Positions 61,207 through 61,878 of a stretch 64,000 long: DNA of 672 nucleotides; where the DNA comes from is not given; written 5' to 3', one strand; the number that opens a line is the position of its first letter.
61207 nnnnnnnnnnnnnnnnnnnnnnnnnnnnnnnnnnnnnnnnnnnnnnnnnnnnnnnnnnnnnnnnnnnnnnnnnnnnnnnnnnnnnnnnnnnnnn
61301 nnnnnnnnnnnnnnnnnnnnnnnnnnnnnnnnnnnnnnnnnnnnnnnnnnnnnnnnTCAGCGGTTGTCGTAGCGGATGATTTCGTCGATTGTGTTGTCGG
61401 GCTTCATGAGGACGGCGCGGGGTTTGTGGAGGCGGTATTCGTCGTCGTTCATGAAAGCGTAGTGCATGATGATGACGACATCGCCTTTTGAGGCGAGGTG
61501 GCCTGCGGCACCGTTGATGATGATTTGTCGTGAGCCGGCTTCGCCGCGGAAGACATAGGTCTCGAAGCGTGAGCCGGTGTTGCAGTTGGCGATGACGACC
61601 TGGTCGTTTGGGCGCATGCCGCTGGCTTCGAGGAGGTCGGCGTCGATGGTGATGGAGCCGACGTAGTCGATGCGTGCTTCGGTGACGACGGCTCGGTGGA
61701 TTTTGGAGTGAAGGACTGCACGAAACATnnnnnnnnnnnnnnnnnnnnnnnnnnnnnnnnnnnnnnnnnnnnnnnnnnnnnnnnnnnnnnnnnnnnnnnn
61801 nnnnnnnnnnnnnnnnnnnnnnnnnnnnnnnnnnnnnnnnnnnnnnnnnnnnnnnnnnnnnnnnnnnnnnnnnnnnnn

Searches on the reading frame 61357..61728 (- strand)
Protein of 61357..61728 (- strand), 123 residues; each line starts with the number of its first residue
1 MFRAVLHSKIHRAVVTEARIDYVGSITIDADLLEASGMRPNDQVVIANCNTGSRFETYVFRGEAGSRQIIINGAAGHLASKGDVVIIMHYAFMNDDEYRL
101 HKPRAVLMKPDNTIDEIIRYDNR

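Call 27: find_encoding_contigs(protein=window:61360-61728:-, flank=10000, max_places=6)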
Protein seq(123 aa) (123 aa): 3 contigs read that carry it; 3 places shown.
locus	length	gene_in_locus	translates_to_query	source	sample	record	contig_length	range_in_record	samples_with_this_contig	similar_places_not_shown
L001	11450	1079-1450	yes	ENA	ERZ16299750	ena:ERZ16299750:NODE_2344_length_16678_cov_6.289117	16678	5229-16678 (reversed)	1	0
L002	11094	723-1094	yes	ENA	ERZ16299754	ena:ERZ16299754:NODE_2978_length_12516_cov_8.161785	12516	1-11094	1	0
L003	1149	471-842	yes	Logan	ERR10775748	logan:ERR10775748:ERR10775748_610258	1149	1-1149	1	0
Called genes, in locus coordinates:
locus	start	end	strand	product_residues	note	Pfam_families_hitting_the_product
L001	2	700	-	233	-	?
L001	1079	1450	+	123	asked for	PF02261:Asp_decarbox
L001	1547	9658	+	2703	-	PF00551:Formyl_trans_N, PF00501:AMP-binding, PF13193:AMP-binding_C, PF00550:PP-binding, PF00668:Condensation, PF00501:AMP-binding, PF13193:AMP-binding_C, PF00550:PP-binding, +2 more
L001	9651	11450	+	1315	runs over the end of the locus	PF00668:Condensation, PF00501:AMP-binding, PF13193:AMP-binding_C, PF00550:PP-binding, PF00561:Abhydrolase_1 (weak), PF00975:Thioesterase, PF12697:Abhydrolase_6 (weak)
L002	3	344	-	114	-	?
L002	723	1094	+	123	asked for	PF02261:Asp_decarbox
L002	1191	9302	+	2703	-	PF00551:Formyl_trans_N, PF00501:AMP-binding, PF13193:AMP-binding_C, PF00550:PP-binding, PF00668:Condensation, PF00501:AMP-binding, PF13193:AMP-binding_C, PF00550:PP-binding, +2 more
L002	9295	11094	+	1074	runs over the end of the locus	?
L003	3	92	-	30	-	?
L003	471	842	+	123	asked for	PF02261:Asp_decarbox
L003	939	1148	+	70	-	?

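Call 50: find_homologous_proteins(query=window:61360-61728:-, max_evalue=1e-10)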
Query seq(123 aa) (123 aa): 1801 proteins with E <= 1e-10 among 1804 candidates; the best 120 are listed.
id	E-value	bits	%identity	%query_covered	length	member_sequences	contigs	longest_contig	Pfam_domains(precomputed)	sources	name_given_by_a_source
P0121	1.5e-74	265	98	100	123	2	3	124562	PF02261.23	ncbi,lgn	-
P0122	5.3e-67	241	89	100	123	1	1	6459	PF02261.23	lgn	-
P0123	3.1e-65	235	87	100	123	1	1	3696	PF02261.23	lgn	-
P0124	6.0e-65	235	87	100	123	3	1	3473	PF02261.23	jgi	jgi:aspartate 1-decarboxylase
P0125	2.7e-64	232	85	100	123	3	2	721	PF02261.23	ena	-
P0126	1.6e-61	224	81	100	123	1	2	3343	PF02261.23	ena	-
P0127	6.5e-54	199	72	100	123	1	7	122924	PF02261.23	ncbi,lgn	-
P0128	2.1e-53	197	73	100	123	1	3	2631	PF02261.23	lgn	-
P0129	2.5e-53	197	72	100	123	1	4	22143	PF02261.23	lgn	-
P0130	2.8e-53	197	72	100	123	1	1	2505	PF02261.23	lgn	-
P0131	3.6e-53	197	72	100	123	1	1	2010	PF02261.23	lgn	-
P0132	4.1e-53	196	73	100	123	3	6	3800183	PF02261.23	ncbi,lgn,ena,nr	ncbi:MAG: aspartate 1-decarboxylase [Phycisphaeraceae bacterium]|nr:aspartate 1-decarboxylase [Phyci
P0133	1.4e-52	195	72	100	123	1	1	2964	PF02261.23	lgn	-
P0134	3.4e-52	193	72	100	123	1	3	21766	PF02261.23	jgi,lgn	jgi:aspartate 1-decarboxylase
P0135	3.6e-52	193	71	100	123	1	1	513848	PF02261.23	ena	-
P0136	4.5e-52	193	73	98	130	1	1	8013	PF02261.23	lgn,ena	-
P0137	5.0e-52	193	71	100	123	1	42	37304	PF02261.23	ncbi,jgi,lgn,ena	-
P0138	9.0e-52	192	72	100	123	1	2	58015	PF02261.23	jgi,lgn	jgi:aspartate 1-decarboxylase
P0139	9.2e-52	192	70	100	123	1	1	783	PF02261.23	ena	-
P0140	1.3e-51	191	70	100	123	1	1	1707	PF02261.23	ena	-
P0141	1.8e-51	191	73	100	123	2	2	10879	PF02261.23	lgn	-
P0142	4.8e-51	190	70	100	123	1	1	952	PF02261.23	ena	-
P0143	2.2e-50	188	69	98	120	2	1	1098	PF02261.23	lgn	-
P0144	1.2e-49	185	71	100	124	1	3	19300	PF02261.23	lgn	-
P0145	1.3e-49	185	70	100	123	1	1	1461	PF02261.23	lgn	-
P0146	1.4e-49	185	72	99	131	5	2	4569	PF02261.23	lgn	-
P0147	4.6e-49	183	69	100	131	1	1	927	PF02261.23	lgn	-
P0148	5.4e-49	183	68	98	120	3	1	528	PF02261.23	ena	-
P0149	4.4e-48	180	69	99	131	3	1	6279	PF02261.23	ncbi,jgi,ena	-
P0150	1.3e-47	179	66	99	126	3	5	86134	PF02261.23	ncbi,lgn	-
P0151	2.2e-47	178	64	98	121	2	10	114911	PF02261.23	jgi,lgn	jgi:aspartate 1-decarboxylase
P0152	7.8e-47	176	68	99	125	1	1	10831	PF02261.23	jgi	jgi:aspartate 1-decarboxylase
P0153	2.0e-46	175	64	98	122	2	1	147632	PF02261.23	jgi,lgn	-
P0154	2.6e-46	174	67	100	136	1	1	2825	PF02261.23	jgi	jgi:aspartate 1-decarboxylase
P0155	4.3e-46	174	65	98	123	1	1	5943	PF02261.23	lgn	-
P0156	4.6e-46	174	67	98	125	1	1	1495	PF02261.23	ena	-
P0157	5.1e-46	174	66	98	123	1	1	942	PF02261.23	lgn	-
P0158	5.5e-46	173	63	100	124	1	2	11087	PF02261.23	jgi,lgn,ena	-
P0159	6.0e-46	173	65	98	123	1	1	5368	PF02261.23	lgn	-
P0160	6.1e-46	173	68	98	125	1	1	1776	PF02261.23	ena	-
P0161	7.0e-46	173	65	99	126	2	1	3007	PF02261.23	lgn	-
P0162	1.3e-45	172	65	98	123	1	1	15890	PF02261.23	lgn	-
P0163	1.3e-45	172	65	98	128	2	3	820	PF02261.23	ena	-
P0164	1.9e-45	172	65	99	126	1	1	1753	PF02261.23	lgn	-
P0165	1.9e-45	172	62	98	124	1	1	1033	PF02261.23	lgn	-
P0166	4.0e-45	171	63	98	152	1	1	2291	PF02261.23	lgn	-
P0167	4.5e-45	170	64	98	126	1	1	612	PF02261.23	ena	-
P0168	4.7e-45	170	65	98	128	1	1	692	PF02261.23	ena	-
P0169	6.3e-45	170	68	98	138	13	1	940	PF02261.23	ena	-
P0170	7.1e-45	170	63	99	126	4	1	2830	PF02261.23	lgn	-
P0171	8.2e-45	170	64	98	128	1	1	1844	PF02261.23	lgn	-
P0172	8.4e-45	170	61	98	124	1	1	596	PF02261.23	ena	-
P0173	9.4e-45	169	66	100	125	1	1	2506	PF02261.23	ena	-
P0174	1.1e-44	169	64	98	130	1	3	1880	PF02261.23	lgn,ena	-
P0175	1.1e-44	169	65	99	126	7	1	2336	PF02261.23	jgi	jgi:aspartate 1-decarboxylase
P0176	1.3e-44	169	65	98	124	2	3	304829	PF02261.23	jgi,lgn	-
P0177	1.7e-44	169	63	98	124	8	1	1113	PF02261.23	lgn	-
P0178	2.0e-44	168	63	99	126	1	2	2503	PF02261.23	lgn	-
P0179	2.0e-44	168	64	98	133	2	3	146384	PF02261.23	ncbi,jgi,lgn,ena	-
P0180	2.2e-44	168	62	99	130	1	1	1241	PF02261.23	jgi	jgi:aspartate 1-decarboxylase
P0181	2.3e-44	168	66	100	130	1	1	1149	PF02261.23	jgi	jgi:aspartate 1-decarboxylase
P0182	2.8e-44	168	61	98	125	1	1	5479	PF02261.23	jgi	jgi:aspartate 1-decarboxylase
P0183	3.0e-44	168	63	98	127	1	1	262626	PF02261.23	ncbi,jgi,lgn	jgi:aspartate 1-decarboxylase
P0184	3.2e-44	168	64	98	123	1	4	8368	PF02261.23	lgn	-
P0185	3.3e-44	168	65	98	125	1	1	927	PF02261.23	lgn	-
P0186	3.4e-44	168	64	98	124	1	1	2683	PF02261.23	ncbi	-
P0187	4.2e-44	167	64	98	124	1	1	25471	PF02261.23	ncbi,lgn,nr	ncbi:MAG: aspartate 1-decarboxylase [Phycisphaerales bacterium]|nr:aspartate 1-decarboxylase [Phycis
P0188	8.4e-44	166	60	98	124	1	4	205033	PF02261.23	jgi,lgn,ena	-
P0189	8.9e-44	166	63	99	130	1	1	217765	PF02261.23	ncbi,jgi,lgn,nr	ncbi:MAG: aspartate 1-decarboxylase [Phycisphaerales bacterium]|jgi:aspartate 1-decarboxylase|nr:asp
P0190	9.7e-44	166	62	98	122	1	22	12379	PF02261.23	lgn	-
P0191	1.0e-43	166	63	100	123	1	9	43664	PF02261.23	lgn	-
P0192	1.1e-43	166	64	98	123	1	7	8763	PF02261.23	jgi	jgi:aspartate 1-decarboxylase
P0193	1.3e-43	166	60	98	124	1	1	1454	PF02261.23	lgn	-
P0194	1.4e-43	166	63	98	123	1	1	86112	PF02261.23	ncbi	-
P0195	1.7e-43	165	61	100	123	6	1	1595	PF02261.23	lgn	-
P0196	1.8e-43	165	60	98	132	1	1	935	PF02261.23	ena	-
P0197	2.0e-43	165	64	100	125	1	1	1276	PF02261.23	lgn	-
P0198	2.3e-43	165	62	98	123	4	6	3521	PF02261.23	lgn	-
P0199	2.5e-43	165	61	98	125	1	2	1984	PF02261.23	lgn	-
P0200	3.0e-43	165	63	100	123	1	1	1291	PF02261.23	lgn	-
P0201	3.0e-43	165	64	98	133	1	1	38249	PF02261.23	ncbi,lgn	-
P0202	3.7e-43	164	62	98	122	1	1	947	PF02261.23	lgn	-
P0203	3.7e-43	164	62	100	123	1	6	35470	PF02261.23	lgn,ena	-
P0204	4.3e-43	164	62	98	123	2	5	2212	PF02261.23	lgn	-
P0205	4.4e-43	164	62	98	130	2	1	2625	PF02261.23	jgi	jgi:aspartate 1-decarboxylase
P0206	4.5e-43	164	65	98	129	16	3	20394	PF02261.23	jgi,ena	jgi:aspartate 1-decarboxylase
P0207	4.7e-43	164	63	98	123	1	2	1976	PF02261.23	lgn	-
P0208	4.8e-43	164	63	100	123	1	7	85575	PF02261.23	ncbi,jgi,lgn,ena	-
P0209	5.2e-43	164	62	100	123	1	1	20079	PF02261.23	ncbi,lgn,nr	ncbi:MAG TPA: aspartate 1-decarboxylase [Phycisphaerales bacterium]|nr:aspartate 1-decarboxylase [Ph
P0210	5.2e-43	164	62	100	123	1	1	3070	PF02261.23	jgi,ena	-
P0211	5.8e-43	164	63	98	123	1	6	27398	PF02261.23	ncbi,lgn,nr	ncbi:MAG: aspartate 1-decarboxylase [Phycisphaerae bacterium]|nr:aspartate 1-decarboxylase [Phycisph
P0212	6.3e-43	164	64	98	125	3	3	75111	PF02261.23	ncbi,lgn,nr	ncbi:MAG: aspartate 1-decarboxylase [Planctomycetota bacterium]|nr:aspartate 1-decarboxylase [Planct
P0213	6.4e-43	164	62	98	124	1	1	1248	PF02261.23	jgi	jgi:aspartate 1-decarboxylase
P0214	6.4e-43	164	59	100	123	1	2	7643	PF02261.23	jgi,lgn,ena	jgi:aspartate 1-decarboxylase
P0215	6.5e-43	164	64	98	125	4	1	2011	PF02261.23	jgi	jgi:aspartate 1-decarboxylase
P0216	7.2e-43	163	60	98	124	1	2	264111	PF02261.23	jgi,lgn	jgi:aspartate 1-decarboxylase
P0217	7.3e-43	163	62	100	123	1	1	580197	PF02261.23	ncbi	-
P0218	7.9e-43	163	61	99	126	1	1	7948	PF02261.23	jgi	jgi:aspartate 1-decarboxylase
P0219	8.1e-43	163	63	98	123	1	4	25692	PF02261.23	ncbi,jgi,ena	jgi:aspartate 1-decarboxylase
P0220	8.1e-43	163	63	98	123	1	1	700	PF02261.23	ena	-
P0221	8.2e-43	163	62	98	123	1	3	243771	PF02261.23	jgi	jgi:aspartate 1-decarboxylase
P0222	9.1e-43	163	63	98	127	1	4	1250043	PF02261.23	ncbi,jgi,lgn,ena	jgi:aspartate 1-decarboxylase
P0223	9.5e-43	163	63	98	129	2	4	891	PF02261.23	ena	-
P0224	1.1e-42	163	61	99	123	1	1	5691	PF02261.23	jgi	jgi:aspartate 1-decarboxylase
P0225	1.1e-42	163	63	98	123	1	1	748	PF02261.23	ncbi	-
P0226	1.2e-42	163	63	98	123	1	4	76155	PF02261.23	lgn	-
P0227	1.3e-42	163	61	98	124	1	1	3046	PF02261.23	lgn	-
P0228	1.4e-42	162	62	100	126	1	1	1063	PF02261.23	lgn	-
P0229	1.4e-42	162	62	99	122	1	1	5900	PF02261.23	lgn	-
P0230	1.5e-42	162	60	98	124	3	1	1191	PF02261.23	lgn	-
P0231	1.6e-42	162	64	98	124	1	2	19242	PF02261.23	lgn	-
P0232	1.6e-42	162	60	98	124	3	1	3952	PF02261.23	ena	-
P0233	1.9e-42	162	61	99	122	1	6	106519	PF02261.23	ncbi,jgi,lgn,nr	ncbi:MAG: aspartate 1-decarboxylase [Planctomycetes bacterium]|jgi:aspartate 1-decarboxylase|nr:aspa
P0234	1.9e-42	162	61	99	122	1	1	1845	PF02261.23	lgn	-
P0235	1.9e-42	162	62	98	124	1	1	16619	PF02261.23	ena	-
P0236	2.3e-42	162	62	98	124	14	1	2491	PF02261.23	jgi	-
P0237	2.3e-42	162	60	98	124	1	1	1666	PF02261.23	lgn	-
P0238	2.4e-42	162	61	98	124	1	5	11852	PF02261.23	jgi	jgi:aspartate 1-decarboxylase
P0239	2.4e-42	162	61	98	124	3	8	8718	PF02261.23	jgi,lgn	jgi:aspartate 1-decarboxylase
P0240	2.6e-42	162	62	98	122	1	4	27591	PF02261.23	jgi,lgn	jgi:aspartate 1-decarboxylase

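Call 51: find_encoding_contigs(protein=P0132, flank=10000, max_places=3)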
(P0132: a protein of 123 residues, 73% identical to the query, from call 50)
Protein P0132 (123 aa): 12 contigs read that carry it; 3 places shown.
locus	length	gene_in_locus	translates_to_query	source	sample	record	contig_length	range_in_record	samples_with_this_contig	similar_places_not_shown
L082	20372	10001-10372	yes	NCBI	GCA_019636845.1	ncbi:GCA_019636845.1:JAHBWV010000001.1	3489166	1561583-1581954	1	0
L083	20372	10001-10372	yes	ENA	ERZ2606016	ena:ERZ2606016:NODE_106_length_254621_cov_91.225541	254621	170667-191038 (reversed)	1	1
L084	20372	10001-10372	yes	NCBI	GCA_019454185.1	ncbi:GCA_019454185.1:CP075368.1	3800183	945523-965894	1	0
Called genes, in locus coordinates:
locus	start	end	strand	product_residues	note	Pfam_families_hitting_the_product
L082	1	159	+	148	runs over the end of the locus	PF12637:TSCPD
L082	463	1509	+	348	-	PF01351:RNase_HII (faint)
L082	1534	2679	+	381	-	PF00383:dCMP_cyt_deam_1, PF14437:MafB19-deam, PF01872:RibD_C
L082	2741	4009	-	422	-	PF01571:GCV_T, PF08669:GCV_T_C (weak)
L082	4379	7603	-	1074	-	PF00069:Pkinase, PF07714:PK_Tyr_Ser-Thr, PF24817:WD40_WDHD1_1st, PF25174:Beta-prop_THOC3, PF23414:Beta-prop_EML_2, PF24807:WD40_CDC20-Fz, PF25175:Beta-prop_WDR5, PF23381:Beta-prop_IFT122_1st, +37 more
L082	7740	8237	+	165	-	PF00042:Globin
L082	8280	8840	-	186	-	PF07638:Sigma70_ECF, PF08281:Sigma70_r4_2, PF04545:Sigma70_r4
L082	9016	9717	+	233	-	-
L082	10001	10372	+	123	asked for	PF02261:Asp_decarbox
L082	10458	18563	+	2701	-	PF00551:Formyl_trans_N, PF00501:AMP-binding, PF13193:AMP-binding_C, PF00550:PP-binding, PF00668:Condensation, PF00501:AMP-binding, PF13193:AMP-binding_C, PF00550:PP-binding, +1 more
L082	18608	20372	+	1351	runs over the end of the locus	PF00668:Condensation, PF00501:AMP-binding, PF13193:AMP-binding_C, PF00550:PP-binding, PF00975:Thioesterase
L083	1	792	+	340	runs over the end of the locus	-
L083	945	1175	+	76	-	-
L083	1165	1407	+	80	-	PF12728:HTH_17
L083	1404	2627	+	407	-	PF09250:Prim-Pol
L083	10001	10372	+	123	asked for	PF02261:Asp_decarbox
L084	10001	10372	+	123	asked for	PF02261:Asp_decarbox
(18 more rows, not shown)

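Call 52: find_encoding_contigs(protein=P0127, flank=10000, max_places=3)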
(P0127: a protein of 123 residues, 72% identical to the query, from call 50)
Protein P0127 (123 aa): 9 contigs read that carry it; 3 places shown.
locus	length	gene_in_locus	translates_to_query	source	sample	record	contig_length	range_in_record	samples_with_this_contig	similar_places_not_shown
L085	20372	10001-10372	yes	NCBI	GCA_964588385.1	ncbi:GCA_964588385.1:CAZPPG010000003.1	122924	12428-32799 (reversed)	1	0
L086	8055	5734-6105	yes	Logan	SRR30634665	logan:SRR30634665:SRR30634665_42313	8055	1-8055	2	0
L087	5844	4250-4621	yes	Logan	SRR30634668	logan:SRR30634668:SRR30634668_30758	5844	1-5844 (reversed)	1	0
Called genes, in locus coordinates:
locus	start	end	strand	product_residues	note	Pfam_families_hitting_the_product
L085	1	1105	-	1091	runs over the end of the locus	PF02811:PHP, PF07733:DNA_pol3_alpha, PF17657:DNA_pol3_finger, PF14579:HHH_6, PF01336:tRNA_anti-codon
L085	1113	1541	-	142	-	-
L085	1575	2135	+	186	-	-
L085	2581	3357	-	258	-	-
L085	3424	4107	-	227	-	PF02586:SRAP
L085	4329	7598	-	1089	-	PF00069:Pkinase, PF07714:PK_Tyr_Ser-Thr, PF25174:Beta-prop_THOC3, PF24817:WD40_WDHD1_1st, PF24807:WD40_CDC20-Fz, PF25175:Beta-prop_WDR5, PF23381:Beta-prop_IFT122_1st, PF23414:Beta-prop_EML_2, +43 more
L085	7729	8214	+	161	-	PF00042:Globin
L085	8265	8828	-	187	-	PF07638:Sigma70_ECF, PF08281:Sigma70_r4_2, PF04545:Sigma70_r4 (weak)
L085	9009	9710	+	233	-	-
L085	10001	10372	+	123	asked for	PF02261:Asp_decarbox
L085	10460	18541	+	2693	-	PF00551:Formyl_trans_N, PF00501:AMP-binding, PF13193:AMP-binding_C, PF00550:PP-binding, PF00668:Condensation, PF00501:AMP-binding, PF13193:AMP-binding_C, PF00550:PP-binding, +1 more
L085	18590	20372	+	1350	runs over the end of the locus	PF00668:Condensation, PF00501:AMP-binding, PF13193:AMP-binding_C, PF00550:PP-binding, PF00975:Thioesterase, PF12697:Abhydrolase_6 (weak)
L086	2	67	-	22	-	?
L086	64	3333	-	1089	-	PF00069:Pkinase, PF07714:PK_Tyr_Ser-Thr, PF25174:Beta-prop_THOC3, PF24817:WD40_WDHD1_1st, PF24807:WD40_CDC20-Fz, PF25175:Beta-prop_WDR5, PF23381:Beta-prop_IFT122_1st, PF23414:Beta-prop_EML_2, +43 more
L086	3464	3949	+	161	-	PF00042:Globin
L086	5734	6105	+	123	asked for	PF02261:Asp_decarbox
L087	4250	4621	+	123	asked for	PF02261:Asp_decarbox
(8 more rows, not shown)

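Call 53: find_encoding_contigs(protein=P0135, flank=10000, max_places=2)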
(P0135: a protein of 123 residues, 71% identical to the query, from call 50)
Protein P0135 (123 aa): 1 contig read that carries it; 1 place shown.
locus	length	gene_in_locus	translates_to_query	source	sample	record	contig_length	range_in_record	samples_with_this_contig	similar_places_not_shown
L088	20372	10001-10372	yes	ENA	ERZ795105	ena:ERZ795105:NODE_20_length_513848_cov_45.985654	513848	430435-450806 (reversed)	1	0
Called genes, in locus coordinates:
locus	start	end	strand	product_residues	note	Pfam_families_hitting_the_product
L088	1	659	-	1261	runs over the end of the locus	PF00270:DEAD, PF13401:AAA_22 (faint), PF00271:Helicase_C, PF21010:HA2_C, PF07717:OB_NTP_bind, PF11898:DUF3418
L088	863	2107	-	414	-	-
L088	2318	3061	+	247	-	-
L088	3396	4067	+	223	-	PF07617:DUF1579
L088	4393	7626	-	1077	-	PF00069:Pkinase, PF07714:PK_Tyr_Ser-Thr, PF25172:Beta-prop_WDR3_2nd, PF24817:WD40_WDHD1_1st, PF25168:Beta-prop_WDR36-Utp21_2nd, PF25174:Beta-prop_THOC3, PF23414:Beta-prop_EML_2, PF25391:WD40_Gbeta, +43 more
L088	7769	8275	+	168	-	PF00042:Globin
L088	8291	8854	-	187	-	PF07638:Sigma70_ECF, PF08281:Sigma70_r4_2, PF04545:Sigma70_r4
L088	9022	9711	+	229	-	-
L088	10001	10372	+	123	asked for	PF02261:Asp_decarbox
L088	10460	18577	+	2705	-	PF00551:Formyl_trans_N, PF00501:AMP-binding, PF13193:AMP-binding_C, PF00550:PP-binding, PF00668:Condensation, PF00501:AMP-binding, PF13193:AMP-binding_C, PF00550:PP-binding, +1 more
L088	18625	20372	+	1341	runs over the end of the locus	PF00668:Condensation, PF00501:AMP-binding, PF13193:AMP-binding_C, PF00550:PP-binding, PF00975:Thioesterase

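Call 54: find_encoding_contigs(protein=P0151, flank=10000, max_places=2)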
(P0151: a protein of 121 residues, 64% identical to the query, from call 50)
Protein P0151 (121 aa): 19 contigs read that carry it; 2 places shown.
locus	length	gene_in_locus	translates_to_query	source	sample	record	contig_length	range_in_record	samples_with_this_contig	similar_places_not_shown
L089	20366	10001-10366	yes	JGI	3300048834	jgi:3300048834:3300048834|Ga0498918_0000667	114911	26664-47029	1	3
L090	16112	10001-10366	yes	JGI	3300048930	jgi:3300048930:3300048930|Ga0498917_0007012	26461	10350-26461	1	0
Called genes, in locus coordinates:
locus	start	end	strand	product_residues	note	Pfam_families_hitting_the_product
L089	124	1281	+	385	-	PF02310:B12-binding, PF03308:MeaB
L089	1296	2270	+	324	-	PF02621:VitK2_biosynth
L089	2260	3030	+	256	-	PF01557:FAA_hydrolase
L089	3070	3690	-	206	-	PF04011:LemA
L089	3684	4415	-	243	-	-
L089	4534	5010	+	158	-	PF01668:SmpB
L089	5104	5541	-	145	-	PF02823:ATP-synt_DE_N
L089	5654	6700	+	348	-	-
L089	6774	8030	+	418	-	PF01142:TruD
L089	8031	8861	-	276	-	PF00149:Metallophos, PF12850:Metallophos_2 (weak)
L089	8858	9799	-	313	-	PF00781:DAGK_cat, PF19279:YegS_C (weak)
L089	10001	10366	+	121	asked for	PF02261:Asp_decarbox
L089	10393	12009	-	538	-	PF00849:PseudoU_synth_2, PF13489:Methyltransf_23, PF08241:Methyltransf_11, PF08242:Methyltransf_12, PF13649:Methyltransf_25, PF13847:Methyltransf_31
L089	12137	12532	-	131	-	PF04127:DFP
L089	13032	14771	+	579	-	PF05157:MshEN, PF00437:T2SSE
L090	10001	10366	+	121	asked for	PF02261:Asp_decarbox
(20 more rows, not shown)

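Call 55: find_encoding_contigs(protein=P0189, flank=10000, max_places=2)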
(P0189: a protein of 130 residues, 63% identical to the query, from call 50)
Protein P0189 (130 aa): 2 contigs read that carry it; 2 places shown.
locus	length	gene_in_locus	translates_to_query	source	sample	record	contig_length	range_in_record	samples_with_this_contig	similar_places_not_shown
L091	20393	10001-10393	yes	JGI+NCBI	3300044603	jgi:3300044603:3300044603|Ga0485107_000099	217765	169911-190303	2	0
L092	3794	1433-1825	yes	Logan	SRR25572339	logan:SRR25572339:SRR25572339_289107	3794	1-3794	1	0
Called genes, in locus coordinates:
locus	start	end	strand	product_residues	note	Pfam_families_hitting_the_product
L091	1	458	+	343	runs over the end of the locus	PF01018:GTP1_OBG, PF01926:MMR_HSR1, PF02421:FeoB_N, PF00009:GTP_EFTU (weak)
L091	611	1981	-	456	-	PF06689:zf-C4_ClpX, PF07724:AAA_2, PF13401:AAA_22 (faint), PF00004:AAA, PF10431:ClpB_D2-small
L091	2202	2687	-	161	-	PF09851:SHOCT (weak)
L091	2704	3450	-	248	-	-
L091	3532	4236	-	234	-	PF00702:Hydrolase, PF12710:HAD, PF13419:HAD_2, PF13242:Hydrolase_like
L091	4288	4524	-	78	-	PF00708:Acylphosphatase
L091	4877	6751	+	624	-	PF01807:Zn_ribbon_DnaG, PF08275:DNAG_N, PF01751:Toprim, PF13155:Toprim_2, PF13362:Toprim_3 (weak), PF13662:Toprim_4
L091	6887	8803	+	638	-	PF03979:Sigma70_r1_1, PF00140:Sigma70_r1_2, PF04542:Sigma70_r2, PF04539:Sigma70_r3, PF04545:Sigma70_r4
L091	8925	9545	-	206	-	-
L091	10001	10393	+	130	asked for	PF02261:Asp_decarbox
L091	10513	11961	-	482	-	PF22778:VCPO_2nd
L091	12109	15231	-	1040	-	PF18083:PutA_N, PF01619:Pro_dh, PF00171:Aldedh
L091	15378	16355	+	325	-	PF01467:CTP_transf_like (weak), PF06574:FAD_syn, PF01687:Flavokinase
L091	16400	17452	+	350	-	PF01368:DHH, PF02272:DHHA1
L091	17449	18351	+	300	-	PF01555:N6_N4_Mtase, PF01170:UPF0020 (faint), PF08241:Methyltransf_11 (faint), PF01555:N6_N4_Mtase (weak)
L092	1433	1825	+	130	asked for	PF02261:Asp_decarbox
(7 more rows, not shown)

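Call 56: find_encoding_contigs(protein=P0222, flank=10000, max_places=2)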
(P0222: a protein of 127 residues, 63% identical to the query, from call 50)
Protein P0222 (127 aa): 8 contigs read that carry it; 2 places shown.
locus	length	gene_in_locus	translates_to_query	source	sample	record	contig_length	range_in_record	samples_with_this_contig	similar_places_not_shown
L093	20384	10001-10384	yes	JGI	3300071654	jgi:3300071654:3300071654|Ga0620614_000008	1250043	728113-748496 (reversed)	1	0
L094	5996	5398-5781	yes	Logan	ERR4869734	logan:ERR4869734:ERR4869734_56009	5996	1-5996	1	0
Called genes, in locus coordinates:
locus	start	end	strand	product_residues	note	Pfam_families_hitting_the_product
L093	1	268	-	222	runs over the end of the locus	-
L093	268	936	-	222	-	PF04542:Sigma70_r2, PF08281:Sigma70_r4_2, PF04545:Sigma70_r4 (weak)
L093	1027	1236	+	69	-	-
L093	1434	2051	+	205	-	PF04542:Sigma70_r2, PF08281:Sigma70_r4_2, PF04545:Sigma70_r4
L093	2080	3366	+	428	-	-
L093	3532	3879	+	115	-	PF01632:Ribosomal_L35p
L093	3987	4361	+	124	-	PF00453:Ribosomal_L20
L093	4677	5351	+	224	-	PF02163:Peptidase_M50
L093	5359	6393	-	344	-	PF00491:Arginase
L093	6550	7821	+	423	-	PF01676:Metalloenzyme, PF10143:PhosphMutase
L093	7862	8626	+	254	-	-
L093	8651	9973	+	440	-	PF02254:TrkA_N (faint), PF03446:NAD_binding_2, PF03721:UDPG_MGDP_dh_N, PF00984:UDPG_MGDP_dh, PF03720:UDPG_MGDP_dh_C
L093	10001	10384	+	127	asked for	PF02261:Asp_decarbox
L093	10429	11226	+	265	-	PF03437:BtpA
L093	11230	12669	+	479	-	PF01435:Peptidase_M48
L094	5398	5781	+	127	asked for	PF02261:Asp_decarbox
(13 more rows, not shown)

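Call 57: search_protein_families(library=ncbifam, proteins=[window:61357-61728:-], max_evalue=0.00001)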
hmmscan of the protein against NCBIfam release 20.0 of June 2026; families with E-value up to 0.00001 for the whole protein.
window:61357-61728:- (123 aa): 1 family
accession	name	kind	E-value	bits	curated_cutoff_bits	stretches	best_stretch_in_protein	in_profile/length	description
TIGR00223.1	panD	equivalog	2.1e-42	144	106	1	1-117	1-117/126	aspartate 1-decarboxylase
